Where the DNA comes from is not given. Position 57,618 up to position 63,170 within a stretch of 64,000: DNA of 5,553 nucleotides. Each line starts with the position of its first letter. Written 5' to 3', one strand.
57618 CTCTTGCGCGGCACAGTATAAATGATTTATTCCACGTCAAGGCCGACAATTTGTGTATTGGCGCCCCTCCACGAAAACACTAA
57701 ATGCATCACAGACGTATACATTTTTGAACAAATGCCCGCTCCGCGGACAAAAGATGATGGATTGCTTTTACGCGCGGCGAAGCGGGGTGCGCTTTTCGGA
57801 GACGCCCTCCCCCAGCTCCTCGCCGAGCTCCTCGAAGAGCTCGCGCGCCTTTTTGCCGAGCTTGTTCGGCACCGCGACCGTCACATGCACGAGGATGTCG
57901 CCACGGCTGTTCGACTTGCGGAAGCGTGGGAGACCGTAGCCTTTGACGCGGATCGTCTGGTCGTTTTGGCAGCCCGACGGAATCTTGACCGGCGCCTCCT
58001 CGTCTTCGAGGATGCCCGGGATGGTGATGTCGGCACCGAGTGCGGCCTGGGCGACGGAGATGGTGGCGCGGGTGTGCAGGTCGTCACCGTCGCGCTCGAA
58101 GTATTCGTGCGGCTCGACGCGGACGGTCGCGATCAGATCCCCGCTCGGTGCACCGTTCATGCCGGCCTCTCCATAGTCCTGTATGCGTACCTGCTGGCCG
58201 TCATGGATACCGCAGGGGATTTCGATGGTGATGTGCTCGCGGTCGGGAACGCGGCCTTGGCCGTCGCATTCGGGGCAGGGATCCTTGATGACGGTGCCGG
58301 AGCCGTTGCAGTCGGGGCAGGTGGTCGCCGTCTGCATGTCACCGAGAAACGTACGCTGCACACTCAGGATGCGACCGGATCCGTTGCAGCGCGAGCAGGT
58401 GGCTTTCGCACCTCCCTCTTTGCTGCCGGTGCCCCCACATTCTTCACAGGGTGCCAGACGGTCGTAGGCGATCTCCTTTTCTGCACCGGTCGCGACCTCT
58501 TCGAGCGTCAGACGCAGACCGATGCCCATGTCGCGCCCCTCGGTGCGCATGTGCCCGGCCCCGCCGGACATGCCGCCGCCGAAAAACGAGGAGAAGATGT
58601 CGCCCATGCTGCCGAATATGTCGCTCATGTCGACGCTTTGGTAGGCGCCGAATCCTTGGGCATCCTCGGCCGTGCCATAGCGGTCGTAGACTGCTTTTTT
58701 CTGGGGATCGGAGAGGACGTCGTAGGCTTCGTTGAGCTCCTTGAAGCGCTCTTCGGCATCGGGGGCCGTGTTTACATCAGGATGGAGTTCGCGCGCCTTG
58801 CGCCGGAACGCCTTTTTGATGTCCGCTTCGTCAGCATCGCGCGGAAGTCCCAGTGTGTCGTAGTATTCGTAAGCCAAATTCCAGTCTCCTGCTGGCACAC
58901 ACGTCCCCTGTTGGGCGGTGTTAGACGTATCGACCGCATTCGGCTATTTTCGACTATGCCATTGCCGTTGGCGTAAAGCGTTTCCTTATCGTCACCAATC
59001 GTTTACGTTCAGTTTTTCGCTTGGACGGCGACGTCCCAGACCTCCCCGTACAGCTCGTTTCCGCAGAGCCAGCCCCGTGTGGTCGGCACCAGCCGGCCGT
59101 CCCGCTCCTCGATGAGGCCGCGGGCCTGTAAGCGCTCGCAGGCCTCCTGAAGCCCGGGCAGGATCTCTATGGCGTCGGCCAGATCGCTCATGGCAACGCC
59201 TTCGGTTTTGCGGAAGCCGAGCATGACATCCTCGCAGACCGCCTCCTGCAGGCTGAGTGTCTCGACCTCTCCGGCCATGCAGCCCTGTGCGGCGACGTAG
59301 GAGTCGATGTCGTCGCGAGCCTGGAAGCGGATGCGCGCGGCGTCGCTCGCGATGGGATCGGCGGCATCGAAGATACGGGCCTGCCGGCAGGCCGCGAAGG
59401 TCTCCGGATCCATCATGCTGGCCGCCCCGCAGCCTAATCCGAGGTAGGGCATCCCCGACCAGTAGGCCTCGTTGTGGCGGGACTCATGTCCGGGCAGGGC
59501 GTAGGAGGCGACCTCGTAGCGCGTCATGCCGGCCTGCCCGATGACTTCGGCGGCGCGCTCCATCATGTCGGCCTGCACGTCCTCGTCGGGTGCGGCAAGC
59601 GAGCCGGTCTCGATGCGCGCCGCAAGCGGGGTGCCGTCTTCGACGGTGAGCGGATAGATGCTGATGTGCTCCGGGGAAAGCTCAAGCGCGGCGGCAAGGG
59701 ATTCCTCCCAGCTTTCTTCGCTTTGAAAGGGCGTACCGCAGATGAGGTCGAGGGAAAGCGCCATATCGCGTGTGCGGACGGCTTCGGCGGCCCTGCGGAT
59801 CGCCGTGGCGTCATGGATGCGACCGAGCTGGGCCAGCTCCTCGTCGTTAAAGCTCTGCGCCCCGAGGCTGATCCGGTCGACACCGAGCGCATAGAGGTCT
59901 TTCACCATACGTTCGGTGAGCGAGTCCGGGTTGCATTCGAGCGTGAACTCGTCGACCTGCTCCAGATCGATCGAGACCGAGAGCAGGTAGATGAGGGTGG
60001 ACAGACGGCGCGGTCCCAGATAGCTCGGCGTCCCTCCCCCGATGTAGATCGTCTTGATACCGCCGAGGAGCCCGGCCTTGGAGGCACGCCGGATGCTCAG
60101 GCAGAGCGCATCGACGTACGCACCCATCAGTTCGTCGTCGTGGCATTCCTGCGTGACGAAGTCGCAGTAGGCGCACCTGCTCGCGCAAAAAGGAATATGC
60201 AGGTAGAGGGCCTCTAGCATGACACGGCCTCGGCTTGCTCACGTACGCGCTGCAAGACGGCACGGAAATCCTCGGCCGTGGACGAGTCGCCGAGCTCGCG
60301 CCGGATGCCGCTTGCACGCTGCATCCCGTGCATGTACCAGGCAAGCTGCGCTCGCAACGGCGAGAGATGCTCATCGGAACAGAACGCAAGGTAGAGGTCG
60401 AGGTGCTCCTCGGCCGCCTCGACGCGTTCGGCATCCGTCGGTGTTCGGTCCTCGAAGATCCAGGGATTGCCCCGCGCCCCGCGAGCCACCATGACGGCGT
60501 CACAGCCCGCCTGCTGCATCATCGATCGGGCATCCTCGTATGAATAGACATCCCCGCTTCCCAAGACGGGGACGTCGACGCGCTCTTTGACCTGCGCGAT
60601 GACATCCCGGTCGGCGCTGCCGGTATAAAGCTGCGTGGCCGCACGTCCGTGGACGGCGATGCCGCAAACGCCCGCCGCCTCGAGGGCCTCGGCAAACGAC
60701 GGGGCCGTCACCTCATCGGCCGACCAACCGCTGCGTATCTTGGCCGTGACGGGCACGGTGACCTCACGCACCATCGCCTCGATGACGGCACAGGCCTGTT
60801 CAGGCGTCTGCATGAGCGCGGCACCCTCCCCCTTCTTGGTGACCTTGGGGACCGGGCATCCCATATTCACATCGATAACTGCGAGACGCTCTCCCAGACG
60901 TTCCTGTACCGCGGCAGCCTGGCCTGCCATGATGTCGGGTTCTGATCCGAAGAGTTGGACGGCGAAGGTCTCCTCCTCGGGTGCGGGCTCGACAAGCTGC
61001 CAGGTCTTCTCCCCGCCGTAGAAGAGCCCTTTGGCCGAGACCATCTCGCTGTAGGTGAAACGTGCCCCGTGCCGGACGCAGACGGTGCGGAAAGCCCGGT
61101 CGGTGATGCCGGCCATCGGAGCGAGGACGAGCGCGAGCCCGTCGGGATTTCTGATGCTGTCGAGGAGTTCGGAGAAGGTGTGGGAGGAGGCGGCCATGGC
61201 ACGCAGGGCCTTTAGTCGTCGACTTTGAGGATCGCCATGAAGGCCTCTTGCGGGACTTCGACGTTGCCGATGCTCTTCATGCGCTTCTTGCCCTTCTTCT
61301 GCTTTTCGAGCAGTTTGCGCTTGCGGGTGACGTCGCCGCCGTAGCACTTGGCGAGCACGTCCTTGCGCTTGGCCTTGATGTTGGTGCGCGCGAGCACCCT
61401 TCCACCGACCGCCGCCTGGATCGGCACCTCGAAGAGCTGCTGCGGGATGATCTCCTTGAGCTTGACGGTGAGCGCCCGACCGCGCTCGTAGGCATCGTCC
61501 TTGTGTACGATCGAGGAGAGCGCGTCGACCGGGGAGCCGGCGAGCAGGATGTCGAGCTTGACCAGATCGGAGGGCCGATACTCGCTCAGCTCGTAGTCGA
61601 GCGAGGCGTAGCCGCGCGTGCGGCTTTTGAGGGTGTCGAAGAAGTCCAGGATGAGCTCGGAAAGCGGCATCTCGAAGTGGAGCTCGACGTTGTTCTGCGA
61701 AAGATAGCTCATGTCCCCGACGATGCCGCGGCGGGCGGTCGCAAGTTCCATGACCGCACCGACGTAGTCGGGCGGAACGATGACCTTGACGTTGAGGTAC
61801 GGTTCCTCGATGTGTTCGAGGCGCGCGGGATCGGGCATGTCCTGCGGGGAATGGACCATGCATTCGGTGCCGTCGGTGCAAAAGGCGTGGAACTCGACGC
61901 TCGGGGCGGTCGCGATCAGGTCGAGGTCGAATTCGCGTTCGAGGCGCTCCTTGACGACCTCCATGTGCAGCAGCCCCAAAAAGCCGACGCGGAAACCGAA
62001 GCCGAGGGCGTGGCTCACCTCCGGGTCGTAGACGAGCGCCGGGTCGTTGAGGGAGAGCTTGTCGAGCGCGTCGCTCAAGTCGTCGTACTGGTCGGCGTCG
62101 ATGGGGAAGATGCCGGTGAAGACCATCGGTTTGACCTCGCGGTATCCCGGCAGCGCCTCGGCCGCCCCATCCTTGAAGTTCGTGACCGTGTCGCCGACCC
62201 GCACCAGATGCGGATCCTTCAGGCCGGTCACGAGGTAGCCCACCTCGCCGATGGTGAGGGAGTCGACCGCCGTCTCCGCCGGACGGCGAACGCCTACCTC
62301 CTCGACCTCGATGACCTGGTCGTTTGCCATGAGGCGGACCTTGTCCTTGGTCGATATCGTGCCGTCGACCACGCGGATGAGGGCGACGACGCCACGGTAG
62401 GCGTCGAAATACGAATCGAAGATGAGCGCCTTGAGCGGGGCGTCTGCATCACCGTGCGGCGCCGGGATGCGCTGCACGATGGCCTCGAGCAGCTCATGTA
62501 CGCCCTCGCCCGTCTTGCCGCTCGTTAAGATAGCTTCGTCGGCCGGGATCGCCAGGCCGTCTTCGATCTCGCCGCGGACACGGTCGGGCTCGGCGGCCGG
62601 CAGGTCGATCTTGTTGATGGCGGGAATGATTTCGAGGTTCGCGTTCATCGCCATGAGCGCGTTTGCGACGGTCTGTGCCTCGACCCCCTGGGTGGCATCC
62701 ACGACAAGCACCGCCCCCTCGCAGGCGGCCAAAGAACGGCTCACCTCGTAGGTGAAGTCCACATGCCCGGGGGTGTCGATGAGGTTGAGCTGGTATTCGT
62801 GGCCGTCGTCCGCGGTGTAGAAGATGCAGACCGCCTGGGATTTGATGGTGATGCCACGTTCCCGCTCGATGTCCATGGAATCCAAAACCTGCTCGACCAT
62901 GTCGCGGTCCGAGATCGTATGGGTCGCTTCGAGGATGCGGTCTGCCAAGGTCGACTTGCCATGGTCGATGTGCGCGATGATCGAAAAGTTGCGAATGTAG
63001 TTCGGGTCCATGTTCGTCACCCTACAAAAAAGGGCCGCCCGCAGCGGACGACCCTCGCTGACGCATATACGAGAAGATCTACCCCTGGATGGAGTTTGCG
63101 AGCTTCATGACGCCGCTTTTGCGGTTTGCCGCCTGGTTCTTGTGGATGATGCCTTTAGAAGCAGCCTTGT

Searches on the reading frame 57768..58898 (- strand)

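Call 85: search_protein_families(library=pfam, proteins=[window:57768-58898:-], max_evalue=0.00001)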
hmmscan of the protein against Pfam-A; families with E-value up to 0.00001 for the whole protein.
window:57768-58898:- (376 aa): 3 families
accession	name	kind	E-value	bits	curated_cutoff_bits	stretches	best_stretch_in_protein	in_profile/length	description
PF01556.23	DnaJ_C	-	1.8e-42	145.4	26.6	1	127-344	4-152/152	DnaJ C terminal domain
PF00226.36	DnaJ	-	1.3e-24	86.5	27.8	1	11-72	1-63/63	DnaJ domain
PF00684.25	DnaJ_CXXCXGXG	-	4.5e-17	62.5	32.7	1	151-215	1-65/65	DnaJ central domain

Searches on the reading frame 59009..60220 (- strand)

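Call 85: search_protein_families(library=pfam, proteins=[window:59009-60220:-], max_evalue=0.00001)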
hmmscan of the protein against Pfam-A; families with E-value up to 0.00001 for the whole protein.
window:59009-60220:- (403 aa): 2 families
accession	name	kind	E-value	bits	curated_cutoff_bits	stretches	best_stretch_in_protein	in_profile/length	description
PF04055.27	Radical_SAM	-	8.9e-20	72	29.5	1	7-175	2-163/166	Radical SAM superfamily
PF06969.22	HemN_C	-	2.1e-09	37.7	24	1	322-385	1-66/67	HemN C-terminal domain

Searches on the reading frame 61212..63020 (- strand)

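Call 85: search_protein_families(library=pfam, proteins=[window:61212-63020:-], max_evalue=0.00001)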
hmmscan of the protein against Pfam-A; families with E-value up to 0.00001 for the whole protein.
window:61212-63020:- (602 aa): 4 families
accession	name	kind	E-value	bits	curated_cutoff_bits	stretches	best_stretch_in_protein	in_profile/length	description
PF00009.33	GTP_EFTU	-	3.7e-57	193.4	26.5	1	9-186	3-187/188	Elongation factor Tu GTP binding domain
PF06421.17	LepA_C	-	4e-49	165.6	29.7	1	494-599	2-107/107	GTP-binding protein LepA C-terminus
PF00679.30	EFG_C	-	1.2e-23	83.4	27.9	1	404-490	2-87/89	Elongation factor G C-terminus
PF03144.31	GTP_EFTU_D2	-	1e-06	29.5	30.3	1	210-280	1-73/73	Elongation factor Tu domain 2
